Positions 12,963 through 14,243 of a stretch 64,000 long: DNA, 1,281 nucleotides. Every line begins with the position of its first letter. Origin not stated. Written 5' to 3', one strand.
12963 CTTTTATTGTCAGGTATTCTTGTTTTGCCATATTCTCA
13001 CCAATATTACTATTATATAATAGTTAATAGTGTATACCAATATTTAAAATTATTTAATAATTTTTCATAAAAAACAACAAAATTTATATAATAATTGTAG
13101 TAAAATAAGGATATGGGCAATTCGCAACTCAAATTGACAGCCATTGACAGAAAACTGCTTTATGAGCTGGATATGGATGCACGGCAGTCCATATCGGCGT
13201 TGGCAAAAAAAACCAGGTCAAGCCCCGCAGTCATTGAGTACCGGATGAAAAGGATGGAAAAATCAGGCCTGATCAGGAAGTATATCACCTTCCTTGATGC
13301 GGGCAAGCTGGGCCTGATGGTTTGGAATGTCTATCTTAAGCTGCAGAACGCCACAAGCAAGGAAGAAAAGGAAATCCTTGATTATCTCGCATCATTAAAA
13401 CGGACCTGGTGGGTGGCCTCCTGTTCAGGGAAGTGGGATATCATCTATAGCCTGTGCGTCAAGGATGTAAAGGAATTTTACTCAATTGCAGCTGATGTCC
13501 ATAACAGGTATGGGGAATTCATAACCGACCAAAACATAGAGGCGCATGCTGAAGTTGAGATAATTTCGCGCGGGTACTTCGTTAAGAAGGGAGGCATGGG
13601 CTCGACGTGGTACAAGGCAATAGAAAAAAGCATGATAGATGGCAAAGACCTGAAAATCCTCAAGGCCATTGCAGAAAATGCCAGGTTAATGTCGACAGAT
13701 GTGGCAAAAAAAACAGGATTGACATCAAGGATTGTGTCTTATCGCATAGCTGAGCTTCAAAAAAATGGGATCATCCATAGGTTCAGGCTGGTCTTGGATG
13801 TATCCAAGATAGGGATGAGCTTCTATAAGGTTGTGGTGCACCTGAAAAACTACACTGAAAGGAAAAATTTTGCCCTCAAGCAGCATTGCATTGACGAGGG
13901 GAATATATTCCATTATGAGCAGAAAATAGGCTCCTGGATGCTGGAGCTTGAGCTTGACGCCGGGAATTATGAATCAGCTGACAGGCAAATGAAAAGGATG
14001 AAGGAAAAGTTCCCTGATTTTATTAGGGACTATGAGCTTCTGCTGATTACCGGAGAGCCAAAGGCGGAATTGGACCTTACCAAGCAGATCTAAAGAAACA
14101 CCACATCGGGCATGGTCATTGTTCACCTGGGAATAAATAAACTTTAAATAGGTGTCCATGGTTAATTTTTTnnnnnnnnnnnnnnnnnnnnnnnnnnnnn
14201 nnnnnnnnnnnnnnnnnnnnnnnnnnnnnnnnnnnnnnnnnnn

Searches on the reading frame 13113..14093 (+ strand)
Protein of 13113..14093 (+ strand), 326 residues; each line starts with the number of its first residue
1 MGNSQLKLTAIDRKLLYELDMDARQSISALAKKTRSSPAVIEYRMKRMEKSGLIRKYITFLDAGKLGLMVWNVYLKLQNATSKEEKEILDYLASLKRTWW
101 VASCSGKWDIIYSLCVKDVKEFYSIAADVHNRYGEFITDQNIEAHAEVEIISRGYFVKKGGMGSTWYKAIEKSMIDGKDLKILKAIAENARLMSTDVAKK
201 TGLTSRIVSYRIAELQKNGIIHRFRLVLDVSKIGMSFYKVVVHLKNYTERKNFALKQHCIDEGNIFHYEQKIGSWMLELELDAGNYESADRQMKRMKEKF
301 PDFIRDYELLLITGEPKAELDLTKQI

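Call 3: search_protein_families(library=pfam, proteins=[window:13113-14093:+], max_evalue=0.1)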
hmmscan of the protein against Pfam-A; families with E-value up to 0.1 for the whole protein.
window:13113-14093:+ (326 aa): 19 families
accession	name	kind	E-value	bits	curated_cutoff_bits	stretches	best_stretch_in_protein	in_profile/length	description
PF13412.12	HTH_24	-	1.3e-20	73.1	21.9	2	176-221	2-47/48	Winged helix-turn-helix DNA-binding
PF13404.12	HTH_AsnC-type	-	7.7e-17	61.3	27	2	8-49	1-42/42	AsnC-type helix-turn-helix domain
PF01047.28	MarR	-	5.1e-08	33.1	24.6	2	15-57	8-50/59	MarR family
PF12840.13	HTH_20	-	3.1e-07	30.7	27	2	180-222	7-49/51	Helix-turn-helix domain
PF12802.13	MarR_2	-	2.3e-06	28.1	27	1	181-223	9-52/61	MarR family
PF01022.26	HTH_5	-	0.00011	22.4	22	0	180-222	5-46/47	Bacterial regulatory protein, arsR family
PF25212.1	HVO_A0114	-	0.00012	22.2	27.6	0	174-223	19-68/84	HVO_A0114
PF04182.18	B-block_TFIIIC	-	0.00072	20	22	0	193-231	20-54/73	B-block binding subunit of TFIIIC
PF13545.12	HTH_Crp_2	-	0.0018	18.7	27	0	195-225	26-57/70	Crp-like helix-turn-helix domain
PF08280.17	HTH_Mga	-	0.0025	18.2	23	1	179-216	7-44/59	M protein trans-acting positive regulator (MGA) HTH domain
PF02082.26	Rrf2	-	0.0046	17.5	30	0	22-55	21-54/132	Iron-dependent Transcriptional regulator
PF22451.2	NirdL-like_HTH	-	0.017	15.1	27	0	196-221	21-46/47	Siroheme decarboxylase NirDL-like HTH domain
PF23794.1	Phage_Gp84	-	0.024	15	27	1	235-276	20-62/66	Mycobacterium phage Gp84-like protein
PF09339.16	HTH_IclR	-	0.031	14.5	22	0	180-219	6-46/52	IclR helix-turn-helix domain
PF24034.1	DUF7343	-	0.048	14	27.6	0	195-226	22-53/62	Domain of unknown function (DUF7343)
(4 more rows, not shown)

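Call 4: search_protein_families(library=ncbifam, proteins=[window:13113-14093:+], max_evalue=0.1)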
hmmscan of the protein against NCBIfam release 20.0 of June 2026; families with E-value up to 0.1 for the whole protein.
window:13113-14093:+ (326 aa): 19 families
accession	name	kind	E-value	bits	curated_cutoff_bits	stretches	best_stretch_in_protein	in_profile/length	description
NF053758.1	ChrTpTrnRegChrS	equivalog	8.4e-19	67.9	250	2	170-243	7-83/158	chromate efflux transcriptional regulator ChrS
NF040947.1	trans_reg_LysM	equivalog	4.7e-17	62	180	2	175-232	1-58/136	HTH-type transcriptional regulator LysM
NF008384.0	PRK11179.1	equivalog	1.6e-15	57.2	227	2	5-125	4-123/153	transcriptional regulator AsnC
NF008370.0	PRK11169.1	equivalog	5.8e-14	52.1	233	2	7-121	11-126/164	leucine-responsive transcriptional regulator Lrp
NF040820.1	trans_reg_LrpA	equivalog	2.3e-13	50.3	250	2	174-239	1-66/141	HTH-type transcriptional regulator LrpA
NF041396.1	TranRegLrp_Halo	equivalog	4.8e-12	46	190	2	10-116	5-109/149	HTH-type transcriptional regulator Lrp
NF041395.1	TranRegLrpA1_Halo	equivalog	2.4e-06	27.6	250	1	11-68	6-63/142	HTH-type transcriptional regulator LrpA1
NF040707.3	Siroheme_Dcarb_AhbB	equivalog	3.8e-05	23.4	125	1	196-242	18-64/146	siroheme decarboxylase subunit beta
NF040708.3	Siroheme_Dcarb_AhbA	equivalog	0.00038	20.2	140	0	195-237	20-62/144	siroheme decarboxylase subunit alpha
NF033788.1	HTH_metalloreg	subfamily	0.00085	19.1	55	1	174-223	8-57/77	metalloregulator ArsR/SmtB family transcription factor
NF040939.2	trans_reg_lrs14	equivalog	0.0016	18.5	90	0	176-238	20-81/103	Lrs14 family HTH-type transcriptional regulator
TIGR01884.1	cas_HTH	subfamily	0.0016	17.9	60.2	1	173-223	138-188/202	CRISPR-associated CARF protein Csa3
NF041413.1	ArsR_Rv2640c_fam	equivalog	0.012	15.9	155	0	180-226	45-93/118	Rv2640c family ArsR-like transcriptional regulator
TIGR04472.1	reg_rSAM_mob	hypoth_equivalog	0.014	15.4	240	0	14-70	35-91/141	radical SAM mobile pair system MarR family transcriptional regulator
NF053606.1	Sta1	subfamily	0.022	14.9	80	1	176-239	19-80/100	Sta1 family transcriptional regulator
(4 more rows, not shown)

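Call 15: search_solved_structures(query=window:13113-14093:+, max_evalue=0.01)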
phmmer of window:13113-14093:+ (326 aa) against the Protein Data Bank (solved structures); distinct sequences matched with E-value up to 0.01: 24.
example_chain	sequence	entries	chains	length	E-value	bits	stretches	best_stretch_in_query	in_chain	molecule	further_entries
7fby_A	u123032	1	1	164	2e-07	34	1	5-123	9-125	Transcriptional regulatory protein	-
2cfx_A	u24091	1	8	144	2e-07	34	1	6-104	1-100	HTH-TYPE TRANSCRIPTIONAL REGULATOR LRPC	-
9w4v_A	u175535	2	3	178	2.6e-07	33.7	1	5-123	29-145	Uncharacterized HTH-type transcriptional regulator PH0140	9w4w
2dbb_A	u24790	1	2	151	9.9e-07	31.7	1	175-243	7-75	Putative HTH-type transcriptional regulator PH0061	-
2efn_A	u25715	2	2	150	1.4e-06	31.2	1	10-122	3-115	150aa long hypothetical transcriptional regulator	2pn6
2efo_A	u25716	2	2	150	2.7e-06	30.3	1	10-122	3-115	150aa long hypothetical transcriptional regulator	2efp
2efq_A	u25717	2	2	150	3.5e-06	29.9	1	10-122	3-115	150aa long hypothetical transcriptional regulator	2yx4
2pmh_A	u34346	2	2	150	3.7e-06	29.9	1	10-122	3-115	150aa long hypothetical transcriptional regulator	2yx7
2e7w_A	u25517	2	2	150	3.7e-06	29.9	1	10-122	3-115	150aa long hypothetical transcriptional regulator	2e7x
1ri7_A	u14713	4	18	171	1.4e-05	28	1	6-122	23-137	Putative transcriptional regulator | Putative HTH-type transcriptional regulator PH1519 | Uncharacterized HTH-type transcriptional regulator PH1519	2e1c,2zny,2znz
2cyy_A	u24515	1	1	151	1.5e-05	27.9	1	7-122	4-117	Putative HTH-type transcriptional regulator PH1519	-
1i1g_A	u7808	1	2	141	1.7e-05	27.7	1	174-240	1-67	TRANSCRIPTIONAL REGULATOR LRPA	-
2ia0_A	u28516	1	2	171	4e-05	26.5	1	2-62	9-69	Putative HTH-type transcriptional regulator PF0864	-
4pcq_A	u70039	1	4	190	4.2e-05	26.4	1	7-128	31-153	Possible transcriptional regulatory protein (Probably Lrp/AsnC-family)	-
3i4p_A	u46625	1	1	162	0.00011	25.1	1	11-83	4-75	Transcriptional regulator, AsnC family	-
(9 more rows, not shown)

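Call 48: search_protein_families(library=padloc, proteins=[window:13113-14093:+], max_evalue=0.01)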
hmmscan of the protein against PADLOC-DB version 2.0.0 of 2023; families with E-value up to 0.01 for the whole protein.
window:13113-14093:+ (326 aa): 10 families
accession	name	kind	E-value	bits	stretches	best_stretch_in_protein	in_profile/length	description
PDLC01848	CARF3--CARF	-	1.5e-09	35.9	2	11-66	138-191/197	-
PDLC01866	CARF3--CARF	-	1.7e-08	32.7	1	173-223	135-185/207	-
PDLC01044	Csa3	-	1.7e-08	32.6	1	171-223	130-181/194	Type I-A associated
PDLC01434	CasR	-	2.2e-07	28.9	1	174-223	125-173/191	"CAS-I,CAS-II,CAS-III,CAS-IV,CAS-V,CAS-VI; associated_signaling"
PDLC01438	Csa3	-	1e-06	27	1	123-224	93-191/305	"CAS-I,CAS-II,CAS-III,CAS-IV,CAS-V,CAS-VI; associated_signaling"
PDLC01268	CasR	-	2.1e-06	25.8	0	175-222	122-168/179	"CAS-I,CAS-II,CAS-III,CAS-IV,CAS-V,CAS-VI; associated_signaling"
PDLC01850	CARF3--CARF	-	5.5e-06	24.4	1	172-223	141-191/209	-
PDLC01879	CARF3--CARF_TM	-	5.4e-05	20.9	0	23-72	169-218/222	-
PDLC01720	Csa3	-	5.6e-05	21.7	1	162-249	10-93/118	Csa3_1_CAS-I-II-III-IV-V-VI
PDLC01852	CARF3--CARF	-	0.0013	16.7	0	174-222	140-188/208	-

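Call 92: search_solved_structures(query=window:13113-14093:+, max_evalue=10)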
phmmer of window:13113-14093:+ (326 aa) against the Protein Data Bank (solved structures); distinct sequences matched with E-value up to 10: 28.
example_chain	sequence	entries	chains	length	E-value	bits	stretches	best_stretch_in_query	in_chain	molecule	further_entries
7fby_A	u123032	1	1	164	2e-07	34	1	5-123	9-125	Transcriptional regulatory protein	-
2cfx_A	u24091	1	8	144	2e-07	34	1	6-104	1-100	HTH-TYPE TRANSCRIPTIONAL REGULATOR LRPC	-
9w4v_A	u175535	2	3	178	2.6e-07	33.7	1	5-123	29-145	Uncharacterized HTH-type transcriptional regulator PH0140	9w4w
2dbb_A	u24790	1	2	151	9.9e-07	31.7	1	175-243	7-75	Putative HTH-type transcriptional regulator PH0061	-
2efn_A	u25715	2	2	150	1.4e-06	31.2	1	10-122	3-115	150aa long hypothetical transcriptional regulator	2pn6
2efo_A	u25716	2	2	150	2.7e-06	30.3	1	10-122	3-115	150aa long hypothetical transcriptional regulator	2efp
2efq_A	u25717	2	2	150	3.5e-06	29.9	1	10-122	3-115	150aa long hypothetical transcriptional regulator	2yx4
2pmh_A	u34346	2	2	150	3.7e-06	29.9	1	10-122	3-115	150aa long hypothetical transcriptional regulator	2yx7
2e7w_A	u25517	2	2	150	3.7e-06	29.9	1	10-122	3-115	150aa long hypothetical transcriptional regulator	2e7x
1ri7_A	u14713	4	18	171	1.4e-05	28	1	6-122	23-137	Putative transcriptional regulator | Putative HTH-type transcriptional regulator PH1519 | Uncharacterized HTH-type transcriptional regulator PH1519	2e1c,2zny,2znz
2cyy_A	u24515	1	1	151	1.5e-05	27.9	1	7-122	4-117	Putative HTH-type transcriptional regulator PH1519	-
1i1g_A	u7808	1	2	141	1.7e-05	27.7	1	174-240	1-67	TRANSCRIPTIONAL REGULATOR LRPA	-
2ia0_A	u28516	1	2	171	4e-05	26.5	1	2-62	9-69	Putative HTH-type transcriptional regulator PF0864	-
4pcq_A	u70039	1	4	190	4.2e-05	26.4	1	7-128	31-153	Possible transcriptional regulatory protein (Probably Lrp/AsnC-family)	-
3i4p_A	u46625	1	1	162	0.00011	25.1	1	11-83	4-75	Transcriptional regulator, AsnC family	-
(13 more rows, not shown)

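Call 94: list_cluster_members(proteins=[window:13113-14093:+, window:14172-15359:+, window:15621-17039:+])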
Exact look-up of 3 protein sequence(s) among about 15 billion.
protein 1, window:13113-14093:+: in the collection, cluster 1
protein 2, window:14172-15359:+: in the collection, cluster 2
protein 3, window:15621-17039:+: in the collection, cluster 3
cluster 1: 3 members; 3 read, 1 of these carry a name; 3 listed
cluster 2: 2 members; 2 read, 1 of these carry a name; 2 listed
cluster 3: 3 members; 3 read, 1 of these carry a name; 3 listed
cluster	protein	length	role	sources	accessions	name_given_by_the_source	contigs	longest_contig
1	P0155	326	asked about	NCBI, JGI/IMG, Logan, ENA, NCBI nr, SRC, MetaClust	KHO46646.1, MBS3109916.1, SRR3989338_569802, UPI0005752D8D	MAG: Lrp/AsnC family transcriptional regulator, leucine-responsive regulatory protein ... | status=active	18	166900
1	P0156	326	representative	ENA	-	-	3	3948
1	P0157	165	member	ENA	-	-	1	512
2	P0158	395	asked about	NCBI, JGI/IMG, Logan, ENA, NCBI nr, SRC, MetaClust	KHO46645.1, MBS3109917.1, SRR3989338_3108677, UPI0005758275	MAG: radical SAM protein [archaeon GW2011_AR3] | status=active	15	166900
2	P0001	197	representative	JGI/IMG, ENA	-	-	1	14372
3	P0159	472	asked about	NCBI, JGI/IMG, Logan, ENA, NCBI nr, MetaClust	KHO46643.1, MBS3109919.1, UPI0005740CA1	MAG: capsular polysaccharide biosynthesis protein [archaeon GW2011_AR3] | status=active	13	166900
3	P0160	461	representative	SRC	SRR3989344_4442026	-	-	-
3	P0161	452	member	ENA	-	-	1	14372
